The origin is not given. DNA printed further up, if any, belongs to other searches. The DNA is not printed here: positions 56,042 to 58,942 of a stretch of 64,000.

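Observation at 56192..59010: A glycyl radical eliminase transcribed divergently from dsrAB is a candidate sulfite-releasing organosulfonate lyase feeding Dsr.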

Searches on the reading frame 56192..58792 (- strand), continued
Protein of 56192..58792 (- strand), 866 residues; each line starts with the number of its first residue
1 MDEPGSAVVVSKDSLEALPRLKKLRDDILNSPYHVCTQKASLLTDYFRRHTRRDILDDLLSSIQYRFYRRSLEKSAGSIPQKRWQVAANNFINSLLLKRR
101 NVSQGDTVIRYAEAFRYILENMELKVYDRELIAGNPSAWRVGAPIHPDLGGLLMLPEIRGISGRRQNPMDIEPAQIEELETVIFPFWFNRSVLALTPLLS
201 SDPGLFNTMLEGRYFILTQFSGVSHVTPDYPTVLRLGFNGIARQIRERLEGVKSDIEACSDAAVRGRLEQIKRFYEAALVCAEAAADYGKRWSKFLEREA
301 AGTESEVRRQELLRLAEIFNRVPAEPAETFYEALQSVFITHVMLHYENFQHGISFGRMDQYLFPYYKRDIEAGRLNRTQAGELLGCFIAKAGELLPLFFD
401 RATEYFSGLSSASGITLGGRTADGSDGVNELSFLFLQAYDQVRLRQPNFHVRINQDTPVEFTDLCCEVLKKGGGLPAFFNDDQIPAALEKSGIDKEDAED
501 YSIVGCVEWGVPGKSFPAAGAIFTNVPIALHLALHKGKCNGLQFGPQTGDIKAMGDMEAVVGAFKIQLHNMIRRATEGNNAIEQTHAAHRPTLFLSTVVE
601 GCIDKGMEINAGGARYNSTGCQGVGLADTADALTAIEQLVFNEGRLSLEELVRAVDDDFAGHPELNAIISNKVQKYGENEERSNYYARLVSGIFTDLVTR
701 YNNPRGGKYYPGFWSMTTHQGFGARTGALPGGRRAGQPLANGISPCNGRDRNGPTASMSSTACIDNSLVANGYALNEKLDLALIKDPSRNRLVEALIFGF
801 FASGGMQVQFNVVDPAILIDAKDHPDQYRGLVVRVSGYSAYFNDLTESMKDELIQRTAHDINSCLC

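Call 25: find_related_loci(query=A1, collection=genome_contigs, flank=10000)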
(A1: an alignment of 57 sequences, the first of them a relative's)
Query A1 (866 aa) in genome_contigs; peptide patterns used: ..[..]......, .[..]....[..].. (x = any residue, [..] = any of these).
598 stretches matched a pattern; 583 encode a relative of the query (tblastn E <= 1e-3); the best 80 are kept; 79 distinct loci.
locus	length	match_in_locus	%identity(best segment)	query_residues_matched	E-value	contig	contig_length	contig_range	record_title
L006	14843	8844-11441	88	1-866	0e+0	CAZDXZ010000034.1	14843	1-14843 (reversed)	MAG TPA_asm: uncultured Dehalococcoidales bacterium isolate SRP098346_co1_76 genome assembly, contig: NODE_4478_length_1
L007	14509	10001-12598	88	1-866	0e+0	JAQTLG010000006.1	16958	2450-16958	MAG: Dehalococcoidia bacterium isolate STA_11 NODE_6441_length_16958_cov_2.804111_Sandtown_A, whole genome shotgun seque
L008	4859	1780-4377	84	1-866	0e+0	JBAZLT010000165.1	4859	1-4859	MAG: Dehalococcoidia bacterium isolate SO_2017_LW4_21 scaffold_34535_c1_LW137-91_2017, whole genome shotgun sequence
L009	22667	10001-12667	79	1-866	0e+0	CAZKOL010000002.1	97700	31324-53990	MAG TPA_asm: uncultured Dehalococcoidales bacterium isolate SRP178699_co2_170 genome assembly, contig: NODE_32_length_97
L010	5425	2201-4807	75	13-859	0e+0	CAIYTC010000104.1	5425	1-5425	MAG: uncultured Dehalococcoidia bacterium isolate AlinenSedimentsD1_bin-0298 genome assembly, contig: bin-0298:104/296,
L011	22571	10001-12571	76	13-866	0e+0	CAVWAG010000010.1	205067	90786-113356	MAG: uncultured Chloroflexia bacterium isolate MFD03726.bin.2.102 genome assembly, contig: contig_64953, whole genome sh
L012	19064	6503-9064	59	18-866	0e+0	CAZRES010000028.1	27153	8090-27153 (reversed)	MAG TPA_asm: uncultured Desulfobacteraceae bacterium isolate SRP332253_co2_39 genome assembly, contig: NODE_1611_length_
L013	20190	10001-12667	80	1-866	0e+0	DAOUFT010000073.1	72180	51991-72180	MAG TPA_asm: Dehalococcoidia bacterium isolate R24_101 k131_310663, whole genome shotgun sequence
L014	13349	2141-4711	60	15-864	0e+0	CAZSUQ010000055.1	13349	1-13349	MAG TPA_asm: uncultured Thermodesulfobacteriota bacterium isolate binchicken_co97_83 genome assembly, contig: NODE_18529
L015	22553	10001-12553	60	13-866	0e+0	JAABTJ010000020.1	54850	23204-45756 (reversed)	MAG: Desulfobacteraceae bacterium isolate S22.Bin143 NODE_20_length_54850_cov_6.18768, whole genome shotgun sequence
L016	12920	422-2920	59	20-859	0e+0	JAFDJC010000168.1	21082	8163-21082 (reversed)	MAG: Deltaproteobacteria bacterium isolate Meg22_24_Bin_127 Meg22_24_Bin_127_scaffold_20281, whole genome shotgun sequen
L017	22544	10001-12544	57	18-860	0e+0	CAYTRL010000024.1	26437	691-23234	MAG TPA_asm: uncultured Thermodesulfobacteriota bacterium isolate binchicken_co65_60 genome assembly, contig: NODE_7537_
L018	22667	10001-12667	81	1-866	0e+0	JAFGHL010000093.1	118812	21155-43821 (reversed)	MAG: Dehalococcoidia bacterium isolate Zod_Metabat.1459 k87_10669429, whole genome shotgun sequence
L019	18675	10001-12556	57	10-856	0e+0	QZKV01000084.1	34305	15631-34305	MAG: Desulfobacteraceae bacterium isolate SURF_4 Ga0104751_1001857, whole genome shotgun sequence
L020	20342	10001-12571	58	15-866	0e+0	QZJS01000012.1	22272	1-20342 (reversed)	MAG: Desulfobacteraceae bacterium isolate SURF_33 Ga0104751_1003524, whole genome shotgun sequence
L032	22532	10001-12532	49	4-859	0e+0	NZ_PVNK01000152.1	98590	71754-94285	Enhygromyxa salina strain SWB005 ENSA5_contig000152, whole genome shotgun sequence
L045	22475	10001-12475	47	19-864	0e+0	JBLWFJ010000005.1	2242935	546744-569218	Nannocystaceae bacterium ST9 contig_2_pilon, whole genome shotgun sequence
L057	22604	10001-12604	45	14-864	0e+0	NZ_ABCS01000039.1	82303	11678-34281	Plesiocystis pacifica SIR-1 1103186006191, whole genome shotgun sequence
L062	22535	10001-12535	50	18-859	0e+0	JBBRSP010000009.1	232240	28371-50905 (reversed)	MAG: Candidatus Binatia bacterium isolate La2_metabat2.097 La2_metabat2.097_K_3719639L232240_cov_26.3656, whole genome s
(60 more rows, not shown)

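Call 28: search_protein_families(library=pfam, proteins=[L004:7064-8029:+, L004:6131-6952:+, L004:11639-13030:+, L004:13032-13766:+, L004:10686-11612:+, L004:14038-14640:+, L004:14630-15487:+, L004:2590-4146:+], max_evalue=0.01)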
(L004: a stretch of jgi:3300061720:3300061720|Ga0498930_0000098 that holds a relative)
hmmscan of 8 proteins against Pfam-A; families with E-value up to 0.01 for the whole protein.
L004:7064-8029:+ (321 aa): 8 families
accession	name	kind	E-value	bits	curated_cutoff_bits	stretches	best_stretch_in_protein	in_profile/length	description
PF01370.27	Epimerase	-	1.3e-43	149.6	20.9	1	3-224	1-239/240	NAD dependent epimerase/dehydratase family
PF01073.25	3Beta_HSD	-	5.9e-26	91.6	22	1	5-224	2-248/280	3-beta hydroxysteroid dehydrogenase/isomerase family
PF16363.11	GDP_Man_Dehyd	-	5.7e-21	75.8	27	1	4-221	1-252/332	GDP-mannose 4,6 dehydratase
PF13460.12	NAD_binding_10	-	4.9e-18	66.1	27.2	1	7-214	1-183/184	NAD(P)H-binding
PF07993.18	NAD_binding_4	-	1.5e-17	64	20.1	2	57-167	83-209/258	Male sterility protein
PF04321.23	RmlD_sub_bind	-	3.3e-12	46.5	27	1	1-245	1-233/287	RmlD substrate binding domain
PF05368.20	NmrA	-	3.6e-05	24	27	1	3-118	5-115/298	NmrA-like family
PF02719.21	Polysacc_synt_2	-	0.0034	17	20.2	0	3-110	1-128/293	Polysaccharide biosynthesis protein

L004:6131-6952:+ (273 aa): 3 families
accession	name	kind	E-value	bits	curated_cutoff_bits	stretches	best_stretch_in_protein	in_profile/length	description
PF00106.31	adh_short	-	2.8e-51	174.2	26.6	1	15-203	1-189/195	short chain dehydrogenase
PF13561.12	adh_short_C2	-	5.4e-33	115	27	1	21-207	1-186/236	Enoyl-(Acyl carrier protein) reductase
PF08659.16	KR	-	1.5e-10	41.7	22.6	1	17-179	3-165/180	KR domain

L004:11639-13030:+ (463 aa): 0 families

L004:13032-13766:+ (244 aa): 2 families
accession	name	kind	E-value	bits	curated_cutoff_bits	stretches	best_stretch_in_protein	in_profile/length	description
PF01925.25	TauE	-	2e-23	83.7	32.6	1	8-239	1-235/237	Sulfite exporter TauE/SafE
PF11992.13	TgpA_N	-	1.2e-05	24.9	30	1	27-156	4-130/333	TgpA N-terminal domain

L004:10686-11612:+ (308 aa): 12 families
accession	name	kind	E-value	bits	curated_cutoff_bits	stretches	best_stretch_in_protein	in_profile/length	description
PF00037.32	Fer4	-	2.7e-12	46.4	21.1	2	85-105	3-23/24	4Fe-4S binding domain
PF13353.11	Fer4_12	-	1.2e-10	42.2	22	1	23-171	2-93/137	4Fe-4S single cluster domain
PF04055.27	Radical_SAM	-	1.2e-08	35.7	29.5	1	130-234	45-155/166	Radical SAM superfamily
PF12837.12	Fer4_6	-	2.1e-07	31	25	2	59-76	6-23/24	4Fe-4S binding domain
PF12838.12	Fer4_7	-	3e-07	31.3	27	1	61-104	1-52/52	4Fe-4S dicluster domain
PF14697.11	Fer4_21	-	4.6e-07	30.3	35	1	60-106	6-58/59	4Fe-4S dicluster domain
PF12797.12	Fer4_2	-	1.2e-06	28.5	24.5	2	55-73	3-21/22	4Fe-4S binding domain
PF12800.12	Fer4_4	-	1.3e-06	28.7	24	1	88-102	2-16/17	4Fe-4S binding domain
PF13187.11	Fer4_9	-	4.6e-06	27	27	1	61-104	1-51/52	4Fe-4S dicluster domain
PF13237.11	Fer4_10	-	7.9e-05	22.9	25.5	1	58-101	5-53/53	4Fe-4S dicluster domain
PF13484.11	Fer4_16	-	0.00016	22.8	30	1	89-108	1-20/66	4Fe-4S double cluster binding domain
PF13183.11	Fer4_8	-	0.0082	17.1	27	1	82-102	46-66/68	4Fe-4S dicluster domain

L004:14038-14640:+ (200 aa): 11 families
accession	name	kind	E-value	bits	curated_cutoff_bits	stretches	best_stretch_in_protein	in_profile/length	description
PF13183.11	Fer4_8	-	2.2e-10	41.3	27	1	38-99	2-68/68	4Fe-4S dicluster domain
PF13534.11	Fer4_17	-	3.5e-10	40.7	22.2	1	41-100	2-61/61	4Fe-4S dicluster domain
PF13237.11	Fer4_10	-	1.5e-08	34.9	25.5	1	84-109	8-22/53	4Fe-4S dicluster domain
PF13187.11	Fer4_9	-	2.5e-08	34.3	27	1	41-98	2-50/52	4Fe-4S dicluster domain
PF14697.11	Fer4_21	-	5e-05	23.8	35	1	85-101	41-59/59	4Fe-4S dicluster domain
PF12838.12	Fer4_7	-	0.00032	21.6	27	1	41-98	2-51/52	4Fe-4S dicluster domain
PF13484.11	Fer4_16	-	0.00034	21.7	30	0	85-101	2-19/66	4Fe-4S double cluster binding domain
PF00037.32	Fer4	-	0.00062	19.9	21.1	0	85-97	8-20/24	4Fe-4S binding domain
PF12797.12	Fer4_2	-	0.0014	18.9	24.5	0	84-96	9-21/22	4Fe-4S binding domain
PF12800.12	Fer4_4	-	0.0031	18.2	24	0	39-53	2-16/17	4Fe-4S binding domain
PF25160.1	LdpA_Fe-S-bd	-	0.0062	16.7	27.6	0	84-98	27-41/49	LdpA Fe-S cluster-binding domain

L004:14630-15487:+ (285 aa): 1 family
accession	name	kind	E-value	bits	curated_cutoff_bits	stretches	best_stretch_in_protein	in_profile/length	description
PF02754.22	CCG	-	8.7e-20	71.1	20.6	2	148-235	1-84/85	Cysteine-rich domain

L004:2590-4146:+ (518 aa): 2 families
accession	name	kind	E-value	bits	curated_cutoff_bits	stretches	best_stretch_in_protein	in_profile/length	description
PF00501.34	AMP-binding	-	1.8e-96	323.7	29.9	1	8-384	1-384/384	AMP-binding enzyme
PF13193.12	AMP-binding_C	-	9e-21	75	24.5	1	434-509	1-76/76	AMP-binding enzyme C-terminal domain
